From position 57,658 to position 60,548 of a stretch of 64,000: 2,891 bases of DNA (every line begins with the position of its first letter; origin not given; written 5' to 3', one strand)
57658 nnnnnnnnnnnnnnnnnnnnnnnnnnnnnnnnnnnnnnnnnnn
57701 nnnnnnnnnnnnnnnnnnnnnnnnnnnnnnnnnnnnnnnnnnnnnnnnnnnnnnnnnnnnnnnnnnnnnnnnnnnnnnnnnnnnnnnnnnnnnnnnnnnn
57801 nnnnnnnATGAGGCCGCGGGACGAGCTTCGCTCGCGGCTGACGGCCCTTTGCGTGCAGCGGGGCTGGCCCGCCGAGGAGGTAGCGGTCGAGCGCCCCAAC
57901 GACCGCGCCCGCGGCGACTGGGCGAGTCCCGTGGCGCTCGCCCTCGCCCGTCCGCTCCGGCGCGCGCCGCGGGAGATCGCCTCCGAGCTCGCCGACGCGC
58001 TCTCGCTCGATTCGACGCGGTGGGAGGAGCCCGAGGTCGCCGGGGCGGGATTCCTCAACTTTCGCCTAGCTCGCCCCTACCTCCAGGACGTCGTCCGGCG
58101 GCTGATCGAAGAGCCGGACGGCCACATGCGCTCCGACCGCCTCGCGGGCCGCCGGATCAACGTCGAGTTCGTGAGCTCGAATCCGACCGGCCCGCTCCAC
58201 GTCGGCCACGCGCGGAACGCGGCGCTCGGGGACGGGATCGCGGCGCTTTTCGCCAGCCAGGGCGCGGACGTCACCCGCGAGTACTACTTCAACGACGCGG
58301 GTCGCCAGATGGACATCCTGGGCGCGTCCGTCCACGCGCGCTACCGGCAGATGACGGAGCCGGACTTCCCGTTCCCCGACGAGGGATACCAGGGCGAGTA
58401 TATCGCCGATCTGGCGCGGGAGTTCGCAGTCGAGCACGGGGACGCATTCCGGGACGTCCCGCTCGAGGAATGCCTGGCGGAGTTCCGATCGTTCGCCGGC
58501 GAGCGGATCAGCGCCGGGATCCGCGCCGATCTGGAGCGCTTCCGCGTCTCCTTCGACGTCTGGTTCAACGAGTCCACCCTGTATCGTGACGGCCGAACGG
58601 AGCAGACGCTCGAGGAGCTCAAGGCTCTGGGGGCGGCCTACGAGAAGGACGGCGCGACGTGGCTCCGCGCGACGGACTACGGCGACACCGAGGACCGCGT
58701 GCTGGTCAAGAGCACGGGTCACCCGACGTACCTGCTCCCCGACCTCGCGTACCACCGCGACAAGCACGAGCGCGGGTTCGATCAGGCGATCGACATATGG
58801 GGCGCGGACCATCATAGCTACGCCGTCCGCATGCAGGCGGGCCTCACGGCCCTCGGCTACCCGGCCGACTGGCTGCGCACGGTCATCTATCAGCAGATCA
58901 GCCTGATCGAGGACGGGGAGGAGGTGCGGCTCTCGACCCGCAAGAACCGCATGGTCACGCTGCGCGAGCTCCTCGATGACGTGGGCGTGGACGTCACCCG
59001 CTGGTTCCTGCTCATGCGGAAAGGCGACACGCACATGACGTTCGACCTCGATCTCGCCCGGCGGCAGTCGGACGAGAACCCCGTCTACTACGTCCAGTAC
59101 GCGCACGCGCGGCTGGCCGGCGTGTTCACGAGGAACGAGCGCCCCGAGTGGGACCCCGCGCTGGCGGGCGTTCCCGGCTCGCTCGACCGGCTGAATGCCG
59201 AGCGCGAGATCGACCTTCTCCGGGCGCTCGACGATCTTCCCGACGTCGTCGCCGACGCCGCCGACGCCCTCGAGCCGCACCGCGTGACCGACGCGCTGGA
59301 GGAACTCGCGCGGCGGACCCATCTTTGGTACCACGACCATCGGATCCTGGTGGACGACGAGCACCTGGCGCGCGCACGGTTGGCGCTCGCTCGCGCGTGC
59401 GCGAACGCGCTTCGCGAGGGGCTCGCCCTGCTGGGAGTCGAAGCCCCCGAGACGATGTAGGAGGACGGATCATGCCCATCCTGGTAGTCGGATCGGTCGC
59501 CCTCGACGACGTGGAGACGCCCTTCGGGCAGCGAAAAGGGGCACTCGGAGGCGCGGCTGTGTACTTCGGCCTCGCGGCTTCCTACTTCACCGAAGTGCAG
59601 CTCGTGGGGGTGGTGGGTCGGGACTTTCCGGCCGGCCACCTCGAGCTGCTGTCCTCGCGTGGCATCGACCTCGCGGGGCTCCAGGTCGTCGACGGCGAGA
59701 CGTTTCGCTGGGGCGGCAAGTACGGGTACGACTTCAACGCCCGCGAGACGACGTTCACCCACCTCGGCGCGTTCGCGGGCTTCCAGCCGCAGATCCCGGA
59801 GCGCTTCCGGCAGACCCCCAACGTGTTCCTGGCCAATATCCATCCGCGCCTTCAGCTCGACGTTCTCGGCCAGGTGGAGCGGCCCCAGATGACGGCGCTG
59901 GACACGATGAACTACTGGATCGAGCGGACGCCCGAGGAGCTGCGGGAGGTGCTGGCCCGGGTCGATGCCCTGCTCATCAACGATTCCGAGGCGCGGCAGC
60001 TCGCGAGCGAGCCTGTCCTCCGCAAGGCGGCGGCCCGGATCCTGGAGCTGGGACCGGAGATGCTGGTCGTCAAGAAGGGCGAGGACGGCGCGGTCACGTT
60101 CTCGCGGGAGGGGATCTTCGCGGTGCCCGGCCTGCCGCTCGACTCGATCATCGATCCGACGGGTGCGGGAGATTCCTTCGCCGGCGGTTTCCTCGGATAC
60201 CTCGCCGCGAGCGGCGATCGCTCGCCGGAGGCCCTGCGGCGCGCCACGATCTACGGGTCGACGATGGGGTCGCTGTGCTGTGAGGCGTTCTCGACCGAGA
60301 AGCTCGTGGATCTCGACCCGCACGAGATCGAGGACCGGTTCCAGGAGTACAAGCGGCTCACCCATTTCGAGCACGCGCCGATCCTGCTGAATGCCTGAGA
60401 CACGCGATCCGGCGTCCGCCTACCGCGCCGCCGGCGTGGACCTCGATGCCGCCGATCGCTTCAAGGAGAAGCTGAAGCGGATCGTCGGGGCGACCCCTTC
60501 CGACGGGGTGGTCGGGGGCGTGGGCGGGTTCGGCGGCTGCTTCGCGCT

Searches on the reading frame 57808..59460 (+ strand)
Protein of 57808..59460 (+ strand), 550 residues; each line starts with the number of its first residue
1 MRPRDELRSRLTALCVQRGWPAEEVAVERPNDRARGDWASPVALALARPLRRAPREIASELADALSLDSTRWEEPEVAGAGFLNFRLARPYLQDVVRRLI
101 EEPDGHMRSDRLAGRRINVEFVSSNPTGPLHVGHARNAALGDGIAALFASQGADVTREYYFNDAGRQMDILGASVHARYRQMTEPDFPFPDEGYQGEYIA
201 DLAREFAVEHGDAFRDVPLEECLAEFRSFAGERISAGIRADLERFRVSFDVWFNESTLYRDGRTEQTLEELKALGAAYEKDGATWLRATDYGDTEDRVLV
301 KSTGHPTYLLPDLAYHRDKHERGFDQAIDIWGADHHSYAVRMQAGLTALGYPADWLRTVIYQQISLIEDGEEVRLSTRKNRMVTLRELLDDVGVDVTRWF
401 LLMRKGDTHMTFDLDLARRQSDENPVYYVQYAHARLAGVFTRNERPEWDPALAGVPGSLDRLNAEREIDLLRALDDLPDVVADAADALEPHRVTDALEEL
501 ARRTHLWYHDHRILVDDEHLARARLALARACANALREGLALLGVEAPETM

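Call 8: search_protein_families(library=pfam, proteins=[window:57808-59460:+])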
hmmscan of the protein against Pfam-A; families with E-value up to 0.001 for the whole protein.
window:57808-59460:+ (550 aa): 3 families
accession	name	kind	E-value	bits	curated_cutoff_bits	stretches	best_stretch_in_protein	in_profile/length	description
PF05746.21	DALR_1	-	6.7e-28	97.6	22.3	1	429-550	1-117/117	DALR anticodon binding domain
PF00750.26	tRNA-synt_1d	-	2.6e-21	76.4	23.3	1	115-391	20-297/349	tRNA synthetases class I (R), catalytic domain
PF03485.21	Arg_tRNA_synt_N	-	9.8e-19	68.2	21.5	1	7-87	7-85/85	Arginyl tRNA synthetase N terminal domain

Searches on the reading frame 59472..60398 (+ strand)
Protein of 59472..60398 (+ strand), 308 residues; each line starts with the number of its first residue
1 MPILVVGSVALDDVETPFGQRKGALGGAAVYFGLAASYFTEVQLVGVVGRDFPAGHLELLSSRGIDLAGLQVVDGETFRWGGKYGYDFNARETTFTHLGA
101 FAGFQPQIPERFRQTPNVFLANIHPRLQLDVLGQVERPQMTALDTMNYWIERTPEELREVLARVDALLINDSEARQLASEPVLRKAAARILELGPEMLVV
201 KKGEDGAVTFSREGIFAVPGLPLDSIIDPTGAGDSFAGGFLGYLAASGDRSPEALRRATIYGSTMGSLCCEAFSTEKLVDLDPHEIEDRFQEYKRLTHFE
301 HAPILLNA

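Call 40: search_protein_families(library=pfam, proteins=[window:59472-60398:+], max_evalue=0.00001)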
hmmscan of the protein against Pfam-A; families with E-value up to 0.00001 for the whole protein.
window:59472-60398:+ (308 aa): 1 family
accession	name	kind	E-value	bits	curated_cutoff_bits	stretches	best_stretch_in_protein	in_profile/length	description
PF00294.29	PfkB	-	7.1e-26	91.7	25.8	1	26-272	36-292/302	pfkB family carbohydrate kinase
